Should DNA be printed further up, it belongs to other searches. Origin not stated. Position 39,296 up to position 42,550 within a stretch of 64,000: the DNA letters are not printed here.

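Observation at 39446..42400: Unusual domain fusion: an Hsp90/MutL/MORC-type GHKL ATPase at the N-terminus of a bona fide histidine kinase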

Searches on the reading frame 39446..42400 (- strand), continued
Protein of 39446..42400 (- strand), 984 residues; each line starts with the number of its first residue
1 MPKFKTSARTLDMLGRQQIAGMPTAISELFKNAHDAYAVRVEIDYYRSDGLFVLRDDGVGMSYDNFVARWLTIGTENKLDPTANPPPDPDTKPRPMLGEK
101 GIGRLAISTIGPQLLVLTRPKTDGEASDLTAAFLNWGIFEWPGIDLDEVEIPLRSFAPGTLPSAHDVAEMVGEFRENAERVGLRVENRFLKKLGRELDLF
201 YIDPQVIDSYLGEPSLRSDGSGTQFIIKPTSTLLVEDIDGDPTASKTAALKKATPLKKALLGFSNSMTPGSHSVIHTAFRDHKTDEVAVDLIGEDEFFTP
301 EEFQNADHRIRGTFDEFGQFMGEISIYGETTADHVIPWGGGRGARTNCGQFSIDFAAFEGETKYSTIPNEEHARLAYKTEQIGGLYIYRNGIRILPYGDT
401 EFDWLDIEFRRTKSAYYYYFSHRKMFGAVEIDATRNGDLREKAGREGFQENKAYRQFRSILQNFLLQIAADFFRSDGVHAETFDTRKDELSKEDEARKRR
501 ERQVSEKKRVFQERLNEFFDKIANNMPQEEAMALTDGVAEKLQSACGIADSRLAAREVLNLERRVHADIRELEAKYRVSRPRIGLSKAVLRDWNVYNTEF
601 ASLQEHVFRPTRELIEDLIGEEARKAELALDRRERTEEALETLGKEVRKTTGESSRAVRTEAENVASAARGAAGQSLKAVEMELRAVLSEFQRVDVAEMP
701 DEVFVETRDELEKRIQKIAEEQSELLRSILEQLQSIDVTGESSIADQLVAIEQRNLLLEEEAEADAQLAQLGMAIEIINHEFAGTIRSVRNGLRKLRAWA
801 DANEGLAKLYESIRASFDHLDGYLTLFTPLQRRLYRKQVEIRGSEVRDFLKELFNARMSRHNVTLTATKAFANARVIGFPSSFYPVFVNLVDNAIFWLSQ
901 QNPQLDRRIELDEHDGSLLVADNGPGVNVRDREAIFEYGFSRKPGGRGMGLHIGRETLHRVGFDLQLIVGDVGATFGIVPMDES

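Call 19: search_solved_structures(query=A2, max_evalue=0.01)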
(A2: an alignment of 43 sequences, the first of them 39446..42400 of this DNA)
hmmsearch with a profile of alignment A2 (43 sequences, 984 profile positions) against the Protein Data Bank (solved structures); distinct sequences matched with E-value up to 0.01: 14.
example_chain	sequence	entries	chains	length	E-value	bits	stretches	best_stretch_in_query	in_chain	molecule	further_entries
6rh7_A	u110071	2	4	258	1e-05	26.7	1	776-959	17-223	Sensor histidine kinase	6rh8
5uht_A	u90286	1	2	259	1.1e-05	26.6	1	776-959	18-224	Sensor histidine kinase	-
2c2a_A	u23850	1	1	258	1.1e-05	26.6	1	776-959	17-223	SENSOR HISTIDINE KINASE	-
3dge_A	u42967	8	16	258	1.1e-05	26.6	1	776-959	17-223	Sensor protein | Histidine kinase | Sensor histidine kinase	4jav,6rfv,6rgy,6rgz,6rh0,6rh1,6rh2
6azr_A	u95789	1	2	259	1.3e-05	26.3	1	777-959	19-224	Sensor histidine kinase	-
6blk_C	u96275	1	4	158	1.5e-05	26.1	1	853-967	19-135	Signal transduction histidine-protein kinase/phosphatase mprB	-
3a0r_A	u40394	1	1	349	2.5e-05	25.4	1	758-958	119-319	Sensor protein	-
4jas_A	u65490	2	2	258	2.9e-05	25.1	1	804-959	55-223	Histidine kinase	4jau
9jfj_A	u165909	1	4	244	0.0001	23.4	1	755-978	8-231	Sensor histidine kinase ZraS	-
7z8n_A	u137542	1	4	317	0.00014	22.9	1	875-966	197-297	Histidine kinase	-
9qq6_A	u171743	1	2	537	0.00033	21.6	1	875-958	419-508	histidine kinase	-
9m08_C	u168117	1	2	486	0.0004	21.4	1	778-972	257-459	histidine kinase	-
1id0_A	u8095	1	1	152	0.0039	18.1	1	875-958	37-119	PHOQ HISTIDINE KINASE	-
3a0t_A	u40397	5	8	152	0.0051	17.7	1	852-958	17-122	Sensor protein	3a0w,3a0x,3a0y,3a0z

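Call 29: search_dna_similar(query=window:39446-42400:-, collection=plasmids, mode=protein, max_rows=25)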
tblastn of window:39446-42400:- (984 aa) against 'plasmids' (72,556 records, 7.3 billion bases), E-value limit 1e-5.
Records with a match: 98; places in all: 98; records where one place covers at least 80% of the query: 2.
Best place of each record, by identity: 60-80% 1; <60% 97.
By first word of the organism name: Campylobacter 41; Enterobacter 12; Rhizobium 5; Agrobacterium 5; Acinetobacter 4; Burkholderia 3; Pseudomonas 2; Phocaeicola 2; Deinococcus 2; Stenotrophomonas 2; and 19 more.
By predicted mobility (MOB-suite, as given by PLSDB): conjugative 68; non-mobilizable 25; mobilizable 5.
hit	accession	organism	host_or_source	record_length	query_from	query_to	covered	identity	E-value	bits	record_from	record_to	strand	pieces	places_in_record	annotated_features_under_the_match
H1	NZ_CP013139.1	Pseudoalteromonas sp. Bsw20308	seawater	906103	4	978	99%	27.7%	7e-84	305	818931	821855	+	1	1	ATP-binding protein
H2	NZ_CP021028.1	Rhizobium sp. TAL182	Phaseolus vulgaris,cell culture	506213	4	966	98%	27.8%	2e-74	276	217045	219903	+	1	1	ATP-binding protein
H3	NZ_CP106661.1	Pantoea dispersa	Philodendron erubescens,Pure ...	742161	4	962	78%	30.3%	4e-51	314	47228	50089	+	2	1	ATP-binding protein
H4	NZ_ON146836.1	Pseudomonas syringae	-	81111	388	968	39%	41.7%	9e-26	316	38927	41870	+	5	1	IS5 family transposase | hypothetical protein (x4) | ATP-binding protein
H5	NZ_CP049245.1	Allorhizobium pseudoryzae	cell culture,soil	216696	3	971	45%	31.7%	2e-11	202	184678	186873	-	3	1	sensor histidine kinase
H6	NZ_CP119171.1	Enterobacter mori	Paris polyphylla,cell culture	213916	3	978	42%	31.6%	1e-9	194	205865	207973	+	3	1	sensor histidine kinase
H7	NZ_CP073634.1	Methylorubrum extorquens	cell culture,Oil-contaminated soil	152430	299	967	47%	27.2%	2e-6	118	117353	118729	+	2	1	sensor histidine kinase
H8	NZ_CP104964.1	Devosia neptuniae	Vicia costata,cell culture,root nodule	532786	348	971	40%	28.6%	3e-9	138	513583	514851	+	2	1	sensor histidine kinase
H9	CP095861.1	Bacillus sp. H8-1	Lettuce,cell culture,soil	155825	3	976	38%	29.9%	1e-10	143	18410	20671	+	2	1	ATP-binding protein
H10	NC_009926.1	Acaryochloris marina MBIC11017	-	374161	273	958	40%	25.7%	2e-12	138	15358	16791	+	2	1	ATP-binding protein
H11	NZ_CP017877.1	Campylobacter coli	pork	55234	345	982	31%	28.4%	1e-8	131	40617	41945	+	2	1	sensor histidine kinase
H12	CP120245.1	Campylobacter jejuni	Homo sapiens,human,State of Palestine: ...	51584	345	982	31%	28.4%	1e-8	130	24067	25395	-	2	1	HAMP domain-containing sensor histidine kinase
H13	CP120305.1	Campylobacter jejuni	environmental,State of Palestine: West ...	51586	345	982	31%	28.4%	1e-8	130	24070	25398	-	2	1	HAMP domain-containing sensor histidine kinase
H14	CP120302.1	Campylobacter jejuni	environmental,State of Palestine: West ...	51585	345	982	31%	28.4%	1e-8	130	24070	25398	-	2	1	HAMP domain-containing sensor histidine kinase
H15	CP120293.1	Campylobacter jejuni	environmental,State of Palestine: West ...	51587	345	982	31%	28.4%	1e-8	130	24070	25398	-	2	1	HAMP domain-containing sensor histidine kinase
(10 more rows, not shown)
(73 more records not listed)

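Call 31: find_related_loci(query=A2, collection=genome_contigs, flank=8000)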
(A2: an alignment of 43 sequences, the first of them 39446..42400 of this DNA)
Query A2 (984 aa) in genome_contigs; peptide patterns used: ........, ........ (x = any residue, [..] = any of these).
599 stretches matched a pattern (row limit reached: there are more); 504 encode a relative of the query (tblastn E <= 1e-3); the best 80 are kept; 80 distinct loci.
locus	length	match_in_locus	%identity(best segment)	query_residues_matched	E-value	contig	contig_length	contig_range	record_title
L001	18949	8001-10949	90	1-983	0e+0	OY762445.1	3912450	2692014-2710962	MAG: bacterium isolate 4d88f91b-64ba-49ef-9c7d-4906d56127d1 genome assembly, chromosome: 1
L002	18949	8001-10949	88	1-983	0e+0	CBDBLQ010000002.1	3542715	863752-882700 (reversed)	MAG: bacterium isolate 7e3eab2d-bf14-4947-a8f9-fc6ddb354d52 genome assembly, contig: contig_2, whole genome shotgun sequ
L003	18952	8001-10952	82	1-984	0e+0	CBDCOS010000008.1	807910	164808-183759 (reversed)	MAG: uncultured Candidatus Binatia bacterium isolate b8bb52a1-eb1f-432d-8f15-544989f8edd8 genome assembly, contig: conti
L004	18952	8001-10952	78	1-984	0e+0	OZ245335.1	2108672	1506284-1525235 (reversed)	MAG: Candidatus Oxydemutatoraceae bacterium isolate 54d75c65-e004-4b4c-ad08-27c8a9043495 genome assembly, chromosome: 1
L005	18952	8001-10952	77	1-984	0e+0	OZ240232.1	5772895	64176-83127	MAG: Candidatus Versatilivoraceae bacterium isolate ed3112cf-5d09-4b03-98f8-4139f083c0eb genome assembly, chromosome: 1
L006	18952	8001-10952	77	1-984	0e+0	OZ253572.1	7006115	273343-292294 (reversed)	MAG: Spirochaetia bacterium isolate 72bb51b6-cb5f-447a-8604-6b23f49a98cc genome assembly, chromosome: 1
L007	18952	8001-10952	77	1-984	0e+0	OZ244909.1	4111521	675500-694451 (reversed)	MAG: Gammaproteobacteria bacterium isolate 65a4ee37-1510-4f8e-b45e-f596b5c8a458 genome assembly, chromosome: 1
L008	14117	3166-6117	77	1-984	0e+0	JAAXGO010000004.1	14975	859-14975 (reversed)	MAG: Rhodothermales bacterium isolate Plut_88865 filtered_Plut_88865_genomic_contig_9845, whole genome shotgun sequence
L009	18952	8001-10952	77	1-984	0e+0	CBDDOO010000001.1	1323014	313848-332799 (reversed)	MAG: Arenicellales bacterium isolate a29debac-1c8f-4757-9535-86e5a3768f11 genome assembly, contig: contig_1, whole genom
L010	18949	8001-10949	76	1-983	0e+0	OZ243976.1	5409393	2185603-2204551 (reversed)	MAG: Gammaproteobacteria bacterium isolate 16632d52-ba02-4dd1-a452-c1d69d7653ac genome assembly, chromosome: 1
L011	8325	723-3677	77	1-984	0e+0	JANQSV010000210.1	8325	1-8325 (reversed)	MAG: Pseudomonadales bacterium isolate IP30b_bin.5 k99_192926, whole genome shotgun sequence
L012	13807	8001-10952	82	1-984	0e+0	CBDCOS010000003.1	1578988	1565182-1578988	MAG: uncultured Candidatus Binatia bacterium isolate b8bb52a1-eb1f-432d-8f15-544989f8edd8 genome assembly, contig: conti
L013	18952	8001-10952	76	1-983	0e+0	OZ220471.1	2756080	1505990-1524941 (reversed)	MAG: Gammaproteobacteria bacterium isolate 961c4e6d-ccbe-457b-895d-349417bac2fb genome assembly, chromosome: 1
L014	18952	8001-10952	78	1-984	0e+0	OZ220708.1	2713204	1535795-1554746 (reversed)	MAG: Arenicellales bacterium isolate a09e4232-3a37-4cba-b47e-813f1f4ff435 genome assembly, chromosome: 1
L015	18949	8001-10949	73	1-984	0e+0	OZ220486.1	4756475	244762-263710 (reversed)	MAG: Paracoccaceae bacterium isolate 33ed5a6f-aecc-422c-bc57-cca9576b36f1 genome assembly, chromosome: 1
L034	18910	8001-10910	77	15-984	0e+0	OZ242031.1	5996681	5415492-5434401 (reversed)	MAG: Candidatus Rariloculaceae bacterium isolate a5421204-da08-4551-a270-5214cadbb2a1 genome assembly, chromosome: 1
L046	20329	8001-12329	74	1-984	0e+0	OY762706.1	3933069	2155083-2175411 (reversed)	MAG: Pseudomonadales bacterium isolate de142bf8-e8cc-4dba-9a57-49bc09e2b17e genome assembly, chromosome: 1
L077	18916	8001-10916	53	4-980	0e+0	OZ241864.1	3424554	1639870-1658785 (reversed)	MAG: Longimicrobiales bacterium isolate f711cd49-8ad2-4236-91eb-69ef195c5ee3 genome assembly, chromosome: 1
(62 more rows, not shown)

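Call 33: predict_structure(alignment_id=A2)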
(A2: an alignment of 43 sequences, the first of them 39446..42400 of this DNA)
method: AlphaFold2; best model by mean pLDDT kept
length: 984 residues; sequences in the alignment: 43
mean_pLDDT: 59.6   pTM: 0.35
mean pLDDT of the five models: 59.6, 57.8, 57.0, 55.0, 52.7
residues with pLDDT >= 90: 29; 70-90: 347; 50-70: 251; < 50: 357
segments of 3 or more residues with pLDDT < 50: 1-19, 73-84, 232-307, 359-367, 377-385, 387-451, 474-487, 635-671, 730-789, 816-838, 938-950
pLDDT, mean of each block of 10 residues (from residue 1): 31 40 61 59 69 78 76 40 49 59 69 86 78 82 71 85 86 88 78 83 65 68 82 42 35 36 27 24 26 30 45 72 63 68 59 51 46 49 45 39 34 27 27 32 31 54 59 43 45 58 78 91 89 88 85 80 84 86 75 89 88 84 73 46 36 37 46 58 66 61 68 71 58 39 32 30 32 34 44 54 55 48 32 40 81 79 89 74 71 78 80 87 73 53 35 64 78 81 51
secondary structure, 60 per line:
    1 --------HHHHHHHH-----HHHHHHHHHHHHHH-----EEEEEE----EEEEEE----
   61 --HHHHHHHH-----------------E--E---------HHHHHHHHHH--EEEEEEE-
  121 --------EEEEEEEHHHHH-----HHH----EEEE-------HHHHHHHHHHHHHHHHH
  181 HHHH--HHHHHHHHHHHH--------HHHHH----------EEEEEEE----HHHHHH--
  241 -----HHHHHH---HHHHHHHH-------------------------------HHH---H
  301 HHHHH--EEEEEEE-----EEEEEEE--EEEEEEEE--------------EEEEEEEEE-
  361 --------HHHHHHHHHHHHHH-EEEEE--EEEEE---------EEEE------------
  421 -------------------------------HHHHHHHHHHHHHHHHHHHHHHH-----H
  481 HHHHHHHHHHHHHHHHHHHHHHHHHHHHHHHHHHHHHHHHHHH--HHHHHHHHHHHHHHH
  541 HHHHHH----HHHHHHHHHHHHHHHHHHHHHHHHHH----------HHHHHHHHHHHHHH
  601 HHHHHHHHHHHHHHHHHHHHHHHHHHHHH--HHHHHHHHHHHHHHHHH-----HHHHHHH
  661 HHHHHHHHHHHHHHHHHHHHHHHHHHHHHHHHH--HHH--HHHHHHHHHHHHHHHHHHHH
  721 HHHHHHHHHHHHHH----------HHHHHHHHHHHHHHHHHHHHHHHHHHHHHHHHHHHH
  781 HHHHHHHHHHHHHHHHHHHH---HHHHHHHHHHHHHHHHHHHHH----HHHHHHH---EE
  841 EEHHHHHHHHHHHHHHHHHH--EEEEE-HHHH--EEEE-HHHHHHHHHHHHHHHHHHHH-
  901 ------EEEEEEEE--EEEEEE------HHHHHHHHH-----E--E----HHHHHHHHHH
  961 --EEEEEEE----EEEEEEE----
elements in order (helices of 4 or more, strands of 3 or more residues): H9-16 H22-35 E41-46 E51-56 H63-70 H101-110 E113-119 E129-135 H136-140 E153-156 H164-184 H187-198 H207-211 E222-228 H233-238 H246-251 H255-262 H300-305 E308-314 E320-326 E329-336 E351-359 H369-382 E384-388 E391-395 E405-408 H452-474 H480-523 H526-546 H551-576 H587-629 H632-648 H654-693 H701-734 H745-800 H804-824 H829-835 E839-842 H843-860 E863-867 H869-872 E875-878 H880-899 E907-914 E917-922 H929-937 H951-960 E963-969 E974-980

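Call 35: get_annotated_region(hit=H1, flank=6000)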
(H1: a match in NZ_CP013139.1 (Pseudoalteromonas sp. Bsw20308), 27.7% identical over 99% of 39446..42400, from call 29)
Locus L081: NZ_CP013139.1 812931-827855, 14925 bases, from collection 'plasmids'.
description: Pseudoalteromonas sp. Bsw20308 plasmid pPBSW1, complete sequence
organism: Pseudoalteromonas sp. Bsw20308 (NCBI taxid 283699)
taxonomy: Bacteria; Pseudomonadota; Gammaproteobacteria; Alteromonadales; Pseudoalteromonadaceae; Pseudoalteromonas; Pseudoalteromonas sp. Bsw20308
host: -; source: seawater; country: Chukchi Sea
typing (MOB-suite, as given by PLSDB): non-mobilizable
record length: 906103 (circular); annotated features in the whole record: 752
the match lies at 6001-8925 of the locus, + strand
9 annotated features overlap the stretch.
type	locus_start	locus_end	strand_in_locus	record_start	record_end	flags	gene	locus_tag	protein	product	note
CDS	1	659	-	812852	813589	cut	-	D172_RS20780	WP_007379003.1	transporter substrate-binding domain-containing protein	-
CDS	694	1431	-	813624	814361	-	-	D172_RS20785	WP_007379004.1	transporter substrate-binding domain-containing protein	-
CDS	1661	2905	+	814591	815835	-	-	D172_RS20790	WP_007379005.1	UPF0149 family protein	-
CDS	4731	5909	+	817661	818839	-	-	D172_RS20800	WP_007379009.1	DNA cytosine methyltransferase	GO:0006304 - DNA modification [Evidence IEA]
CDS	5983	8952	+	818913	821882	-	-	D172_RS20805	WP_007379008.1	ATP-binding protein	-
CDS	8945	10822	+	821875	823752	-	-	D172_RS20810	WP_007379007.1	response regulator receiver domain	-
CDS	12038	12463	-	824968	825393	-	-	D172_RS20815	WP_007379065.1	DUF86 domain-containing protein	-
CDS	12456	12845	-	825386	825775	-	-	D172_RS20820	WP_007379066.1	nucleotidyltransferase domain-containing protein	-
CDS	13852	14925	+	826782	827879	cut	-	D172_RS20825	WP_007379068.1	Fic family protein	-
